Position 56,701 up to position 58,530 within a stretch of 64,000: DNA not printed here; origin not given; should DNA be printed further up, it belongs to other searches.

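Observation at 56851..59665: SPARTA-type defence module: TIR-APAZ gene fused in an operon with a short, MID-PIWI-only Argonaute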

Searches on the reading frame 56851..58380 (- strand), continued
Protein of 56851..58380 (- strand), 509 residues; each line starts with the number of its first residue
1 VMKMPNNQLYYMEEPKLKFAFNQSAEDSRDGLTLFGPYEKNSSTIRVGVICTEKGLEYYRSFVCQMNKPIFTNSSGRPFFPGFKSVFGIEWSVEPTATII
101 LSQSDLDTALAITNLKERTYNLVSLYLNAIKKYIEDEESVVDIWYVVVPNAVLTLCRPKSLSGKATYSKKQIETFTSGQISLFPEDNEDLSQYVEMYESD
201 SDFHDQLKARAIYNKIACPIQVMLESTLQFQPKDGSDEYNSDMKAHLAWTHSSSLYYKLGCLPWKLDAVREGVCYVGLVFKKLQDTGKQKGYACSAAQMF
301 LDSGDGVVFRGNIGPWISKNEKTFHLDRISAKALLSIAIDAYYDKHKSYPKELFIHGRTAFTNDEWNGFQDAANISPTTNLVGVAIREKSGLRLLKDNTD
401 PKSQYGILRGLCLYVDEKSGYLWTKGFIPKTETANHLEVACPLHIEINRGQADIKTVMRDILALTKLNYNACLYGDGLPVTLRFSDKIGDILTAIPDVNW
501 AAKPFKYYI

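Call 33: find_encoding_contigs(protein=P0016, flank=6000, max_places=2)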
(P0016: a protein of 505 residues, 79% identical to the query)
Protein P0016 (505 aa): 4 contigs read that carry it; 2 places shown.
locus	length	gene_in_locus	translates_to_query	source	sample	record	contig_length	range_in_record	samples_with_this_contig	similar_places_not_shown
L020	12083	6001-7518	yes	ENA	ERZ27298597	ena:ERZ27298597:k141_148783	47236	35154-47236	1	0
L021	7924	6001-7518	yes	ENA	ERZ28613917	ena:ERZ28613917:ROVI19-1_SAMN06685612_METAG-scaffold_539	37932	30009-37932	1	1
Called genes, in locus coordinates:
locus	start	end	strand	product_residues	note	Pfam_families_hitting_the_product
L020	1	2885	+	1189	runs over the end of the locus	PF00270:DEAD, PF04851:ResIII (weak), PF00271:Helicase_C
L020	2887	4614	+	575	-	PF13361:UvrD_C (weak), PF13245:AAA_19 (faint), PF09848:SLFN-g3_helicase (weak), PF13538:UvrD_C_2 (faint)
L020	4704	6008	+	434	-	PF13676:TIR_2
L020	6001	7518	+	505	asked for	-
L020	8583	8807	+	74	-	-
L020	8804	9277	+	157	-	-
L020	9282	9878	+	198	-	-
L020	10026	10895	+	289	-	-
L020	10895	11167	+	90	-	PF04025:RemA-like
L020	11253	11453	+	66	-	-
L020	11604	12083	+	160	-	?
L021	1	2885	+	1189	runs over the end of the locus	PF00270:DEAD, PF04851:ResIII (weak), PF00271:Helicase_C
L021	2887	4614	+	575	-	PF13361:UvrD_C (weak), PF13245:AAA_19 (faint), PF09848:SLFN-g3_helicase (weak), PF13538:UvrD_C_2 (faint)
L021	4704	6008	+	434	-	PF13676:TIR_2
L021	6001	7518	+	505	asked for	-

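Call 35: list_cluster_members(proteins=[window:56851-58377:-, window:58361-59665:-, window:51973-53583:-, window:59668-60591:-])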
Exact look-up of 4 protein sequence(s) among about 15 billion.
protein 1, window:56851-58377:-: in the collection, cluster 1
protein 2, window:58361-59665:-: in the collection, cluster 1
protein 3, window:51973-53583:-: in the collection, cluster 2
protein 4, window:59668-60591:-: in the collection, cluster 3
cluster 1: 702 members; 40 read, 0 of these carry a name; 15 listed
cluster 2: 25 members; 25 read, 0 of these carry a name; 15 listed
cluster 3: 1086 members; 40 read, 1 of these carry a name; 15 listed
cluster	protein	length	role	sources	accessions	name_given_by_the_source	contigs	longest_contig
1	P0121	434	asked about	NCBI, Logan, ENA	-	-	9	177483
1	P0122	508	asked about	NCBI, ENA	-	-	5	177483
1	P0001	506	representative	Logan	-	-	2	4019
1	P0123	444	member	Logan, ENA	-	-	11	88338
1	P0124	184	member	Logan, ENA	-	-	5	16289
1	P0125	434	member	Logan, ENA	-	-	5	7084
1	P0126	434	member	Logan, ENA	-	-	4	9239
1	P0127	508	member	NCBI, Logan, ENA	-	-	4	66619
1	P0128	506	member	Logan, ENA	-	-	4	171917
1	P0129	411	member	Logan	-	-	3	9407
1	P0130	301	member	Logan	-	-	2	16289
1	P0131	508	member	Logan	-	-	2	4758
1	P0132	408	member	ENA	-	-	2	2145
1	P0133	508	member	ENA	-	-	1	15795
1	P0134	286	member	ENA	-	-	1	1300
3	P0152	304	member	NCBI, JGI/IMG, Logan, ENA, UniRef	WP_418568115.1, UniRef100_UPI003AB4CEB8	Fic family protein [Hominenteromicrobium sp.] | filamentation induced by cAMP protein fic | Fic family protein n=1 Tax=Hominenteromicrobium sp. TaxID=3073581 RepID=UPI003AB4CEB8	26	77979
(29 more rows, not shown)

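Call 37: find_encoding_contigs(protein=P0152, flank=6000, max_places=8)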
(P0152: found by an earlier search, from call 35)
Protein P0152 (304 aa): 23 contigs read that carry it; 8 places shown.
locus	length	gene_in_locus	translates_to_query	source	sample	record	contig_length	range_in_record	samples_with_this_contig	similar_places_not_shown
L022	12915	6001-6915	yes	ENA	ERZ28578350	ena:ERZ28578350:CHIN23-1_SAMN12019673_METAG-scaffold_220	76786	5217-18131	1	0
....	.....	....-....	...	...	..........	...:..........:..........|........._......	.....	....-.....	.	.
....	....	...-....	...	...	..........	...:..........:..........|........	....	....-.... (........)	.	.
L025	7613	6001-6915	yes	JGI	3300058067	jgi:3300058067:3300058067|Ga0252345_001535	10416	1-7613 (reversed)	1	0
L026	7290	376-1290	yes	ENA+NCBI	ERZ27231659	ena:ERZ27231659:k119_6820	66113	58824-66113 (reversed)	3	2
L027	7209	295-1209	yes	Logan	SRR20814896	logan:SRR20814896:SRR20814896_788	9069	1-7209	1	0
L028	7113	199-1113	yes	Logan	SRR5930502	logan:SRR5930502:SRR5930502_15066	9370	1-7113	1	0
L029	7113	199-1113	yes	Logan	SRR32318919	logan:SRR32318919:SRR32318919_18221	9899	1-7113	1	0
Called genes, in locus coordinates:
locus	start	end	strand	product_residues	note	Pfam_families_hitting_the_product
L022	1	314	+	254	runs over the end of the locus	-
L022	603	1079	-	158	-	-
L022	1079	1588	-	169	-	PF01381:HTH_3, PF07022:Phage_CI_repr (weak), PF12844:HTH_19, PF13560:HTH_31 (weak)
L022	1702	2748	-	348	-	PF02661:Fic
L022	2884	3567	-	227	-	PF07275:ArdA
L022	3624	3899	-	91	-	-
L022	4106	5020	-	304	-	PF02195:ParB_N, PF17762:HTH_ParB (weak)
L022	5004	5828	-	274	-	PF00142:Fer4_NifH (faint), PF01656:CbiA, PF02374:ArsA_ATPase (weak), PF06564:CBP_BcsQ, PF09140:MipZ (faint), PF10609:ParA, PF13614:AAA_31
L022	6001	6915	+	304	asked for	PF02661:Fic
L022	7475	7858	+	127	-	PF05067:Mn_catalase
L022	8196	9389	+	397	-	PF04464:Glyphos_transf, PF02350:Epimerase_2 (weak)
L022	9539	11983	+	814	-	PF00535:Glycos_transf_2, PF04464:Glyphos_transf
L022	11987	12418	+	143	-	PF01467:CTP_transf_like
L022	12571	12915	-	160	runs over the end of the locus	PF04073:tRNA_edit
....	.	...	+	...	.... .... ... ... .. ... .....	-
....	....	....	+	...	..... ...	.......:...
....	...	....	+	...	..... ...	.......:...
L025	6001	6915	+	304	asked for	PF02661:Fic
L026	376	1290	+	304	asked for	PF02661:Fic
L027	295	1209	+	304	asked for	PF02661:Fic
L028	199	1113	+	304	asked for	PF02661:Fic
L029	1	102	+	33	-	?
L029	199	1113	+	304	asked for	PF02661:Fic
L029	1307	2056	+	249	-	PF05067:Mn_catalase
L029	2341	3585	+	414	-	PF04464:Glyphos_transf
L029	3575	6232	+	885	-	PF00535:Glycos_transf_2, PF10111:Glyco_tranf_2_2, PF13641:Glyco_tranf_2_3, PF04464:Glyphos_transf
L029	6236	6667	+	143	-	PF01467:CTP_transf_like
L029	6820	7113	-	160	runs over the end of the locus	PF04073:tRNA_edit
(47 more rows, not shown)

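Call 51: search_dna_similar(query=window:56851-58371:-, collection=plasmids, mode=protein, max_rows=15, max_evalue=1e-20)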
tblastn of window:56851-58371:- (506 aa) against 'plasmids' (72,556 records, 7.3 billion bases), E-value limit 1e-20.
Records with a match: 87; places in all: 89; records where one place covers at least 80% of the query: 81.
Best place of each record, by identity: <60% 87.
By first word of the organism name: Rhizobium 15; Bradyrhizobium 9; Sinorhizobium 5; Haloarcula 4; Mesorhizobium 4; Sphingomonas 3; Sphingobium 2; Agrobacterium 2; Aminobacter 2; Nostoc 2; and 33 more.
By predicted mobility (MOB-suite, as given by PLSDB): conjugative 46; non-mobilizable 37; mobilizable 4.
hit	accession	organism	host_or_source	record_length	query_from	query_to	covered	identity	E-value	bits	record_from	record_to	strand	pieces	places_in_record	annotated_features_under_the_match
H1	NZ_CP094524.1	Bradyrhizobium sp. ISRA443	Arachis hypogaea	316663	8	506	99%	40.6%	1e-115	382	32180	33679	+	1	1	hypothetical protein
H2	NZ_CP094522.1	Bradyrhizobium sp. ISRA437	Arachis hypogaea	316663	8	506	99%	40.6%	1e-115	382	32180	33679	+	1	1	hypothetical protein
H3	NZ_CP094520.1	Bradyrhizobium sp. ISRA436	Arachis hypogaea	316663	8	506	99%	40.6%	1e-115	382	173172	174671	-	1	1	hypothetical protein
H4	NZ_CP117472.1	Sphingobium sp. YC-XJ3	whole organism,Contaminated soil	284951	5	506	99%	39.8%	2e-115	381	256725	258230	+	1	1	hypothetical protein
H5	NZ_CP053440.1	Rhizobium brockwellii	Trifolium repens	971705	1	506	100%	39.1%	9e-62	388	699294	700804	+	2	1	hypothetical protein (x2) | toll/interleukin-1 receptor domain-containing protein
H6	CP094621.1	Bradyrhizobium sp. ISRA435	Arachis hypogaea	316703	8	493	96%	40.7%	1e-108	362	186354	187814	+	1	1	hypothetical protein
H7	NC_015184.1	Agrobacterium tumefaciens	-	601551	5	506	99%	38.7%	8e-113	374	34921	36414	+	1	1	hypothetical protein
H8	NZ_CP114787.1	Roseibium sp. Sym1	Symbiodiniaceae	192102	5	506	99%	37.8%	3e-103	347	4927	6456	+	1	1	hypothetical protein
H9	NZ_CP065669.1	Sphingomonas paucimobilis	-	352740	7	506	99%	38.0%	4e-96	326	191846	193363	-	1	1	hypothetical protein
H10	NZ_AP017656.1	Sphingobium cloacae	-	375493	7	506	99%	38.0%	4e-96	326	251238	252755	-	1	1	hypothetical protein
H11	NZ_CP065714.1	Sphingomonas paucimobilis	-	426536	7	506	99%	38.0%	4e-96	326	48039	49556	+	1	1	hypothetical protein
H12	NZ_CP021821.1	Sinorhizobium meliloti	Medicago truncatula,Single Cell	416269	5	506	99%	37.4%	4e-100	337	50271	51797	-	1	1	hypothetical protein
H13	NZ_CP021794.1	Sinorhizobium meliloti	Medicago sativa,Single Cell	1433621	5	506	99%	37.4%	5e-100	337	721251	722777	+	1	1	none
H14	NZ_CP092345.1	Rhizobium gallicum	Phaseolus vulgaris,Cell culture,nodule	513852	6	506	99%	36.8%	3e-103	347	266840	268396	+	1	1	hypothetical protein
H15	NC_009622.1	Sinorhizobium medicae WSM419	-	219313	5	506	99%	36.7%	7e-99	334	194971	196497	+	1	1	hypothetical protein (x2)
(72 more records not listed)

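Call 56: predict_structure(alignment_id=A1)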
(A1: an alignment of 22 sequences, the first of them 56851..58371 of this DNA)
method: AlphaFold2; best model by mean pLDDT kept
length: 506 residues; sequences in the alignment: 22
mean_pLDDT: 77.9   pTM: 0.79
mean pLDDT of the five models: 77.9, 77.3, 76.7, 75.8, 70.7
residues with pLDDT >= 90: 140; 70-90: 234; 50-70: 83; < 50: 49
segments of 3 or more residues with pLDDT < 50: 282-287, 301-310, 400-402, 425-435, 466-472, 499-504
pLDDT, mean of each block of 10 residues (from residue 1): 72 86 84 85 95 97 91 75 92 96 94 91 93 82 93 84 77 79 77 75 82 85 92 85 86 83 79 72 51 52 46 56 81 81 86 86 91 90 75 56 70 90 48 54 92 89 56 64 62 55 49
secondary structure, 60 per line:
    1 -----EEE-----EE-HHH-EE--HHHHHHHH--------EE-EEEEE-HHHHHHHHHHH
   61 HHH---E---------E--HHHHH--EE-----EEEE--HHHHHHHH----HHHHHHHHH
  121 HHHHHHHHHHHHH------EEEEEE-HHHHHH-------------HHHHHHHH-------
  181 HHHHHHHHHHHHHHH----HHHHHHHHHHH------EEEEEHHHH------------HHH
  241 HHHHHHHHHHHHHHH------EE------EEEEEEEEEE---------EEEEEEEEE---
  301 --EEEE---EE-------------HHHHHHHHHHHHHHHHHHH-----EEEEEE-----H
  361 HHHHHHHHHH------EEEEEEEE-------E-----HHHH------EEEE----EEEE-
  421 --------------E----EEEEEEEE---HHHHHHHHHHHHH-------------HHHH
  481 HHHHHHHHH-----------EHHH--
elements in order: E6-8 H25-32 E44-48 H50-63 H80-84 E94-97 H100-107 H112-133 E140-145 H147-152 H166-173 H181-195 H200-210 E217-221 H222-225 H238-255 E270-279 E289-297 E303-306 H325-343 E349-354 H360-370 E377-384 H398-401 E408-411 E416-419 E440-447 H451-463 H477-489

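Call 60: fold_search(model_id=the predicted structure, library=pdb)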
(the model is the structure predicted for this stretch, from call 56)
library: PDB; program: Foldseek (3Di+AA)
matches with E <= 10: 1013; with E <= 0.001: 210
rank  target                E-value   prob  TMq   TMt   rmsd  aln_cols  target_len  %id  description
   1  8isy_A                5.9e-54  1.00  0.89  0.89   3.4       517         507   41  Cryo-EM structure of free-state Crt-SPARTA (released 2023-10-18)
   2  8i88_B                4.5e-51  1.00  0.83  0.91   3.3       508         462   41  Cryo-EM structure of TIR-APAZ/Ago-gRNA complex (released 2023-07-05)
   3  8i87_B                4.1e-50  1.00  0.81  0.87   4.8       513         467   42  Cryo-EM structure of TIR-APAZ/Ago-gRNA-DNA complex (released 2023-07-19)
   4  8ffi_B                1.2e-49  1.00  0.82  0.88   4.4       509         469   43  Structure of tetramerized MapSPARTA upon guide RNA-mediated target DNA binding (released 2023-08-23)
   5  8i87_D                2.1e-49  1.00  0.82  0.88   3.9       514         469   42  Cryo-EM structure of TIR-APAZ/Ago-gRNA-DNA complex (released 2023-07-19)
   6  8z96_A                8.3e-49  1.00  0.82  0.87   4.7       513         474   41  Crystal structure of CrtAgo/TIR-APAZ in complex with guide DNA and 21-nt target DNA (released 2025-03-12)
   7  8z92_B                8.9e-48  1.00  0.82  0.87   4.5       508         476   41  Crystal structure of CrtAgo/TIR-APAZ in complex with guide DNA and 16-nt target DNA (released 2025-03-12)
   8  8z92_A                2.4e-47  1.00  0.82  0.89   4.1       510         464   41  Crystal structure of CrtAgo/TIR-APAZ in complex with guide DNA and 16-nt target DNA (released 2025-03-12)
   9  8fex_B                4.2e-47  1.00  0.82  0.90   3.3       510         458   41  Inactivate state of Maribacter polysiphoniae Argonuate (short pAgo system) (released 2023-08-23)
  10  8j7s_A                6.0e-47  1.00  0.79  0.88   4.2       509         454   41  Structure of the SPARTA complex (released 2024-03-06)
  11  8u72_I                1.2e-46  1.00  0.79  0.88   3.9       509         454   41  Cryo-EM structure of the SPARTA oligomer with guide RNA and target DNA (released 2024-06-12)
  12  8qlo_B                1.4e-46  1.00  0.80  0.88   4.5       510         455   40  CryoEM structure of the apo SPARTA (BabAgo/TIR-APAZ) complex (released 2024-01-31)
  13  8qlp_B                1.7e-46  1.00  0.78  0.87   4.1       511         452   41  CryoEM structure of the RNA/DNA bound SPARTA (BabAgo/TIR-APAZ) tetrameric complex (released 2024-01-31)
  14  8k34_B                2.3e-46  1.00  0.76  0.88   5.0       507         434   40  Cryo-EM structure of SPARTA gRNA binary complex (released 2024-01-17)
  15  8u72_C                2.4e-46  1.00  0.78  0.87   5.4       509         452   41  Cryo-EM structure of the SPARTA oligomer with guide RNA and target DNA (released 2024-06-12)
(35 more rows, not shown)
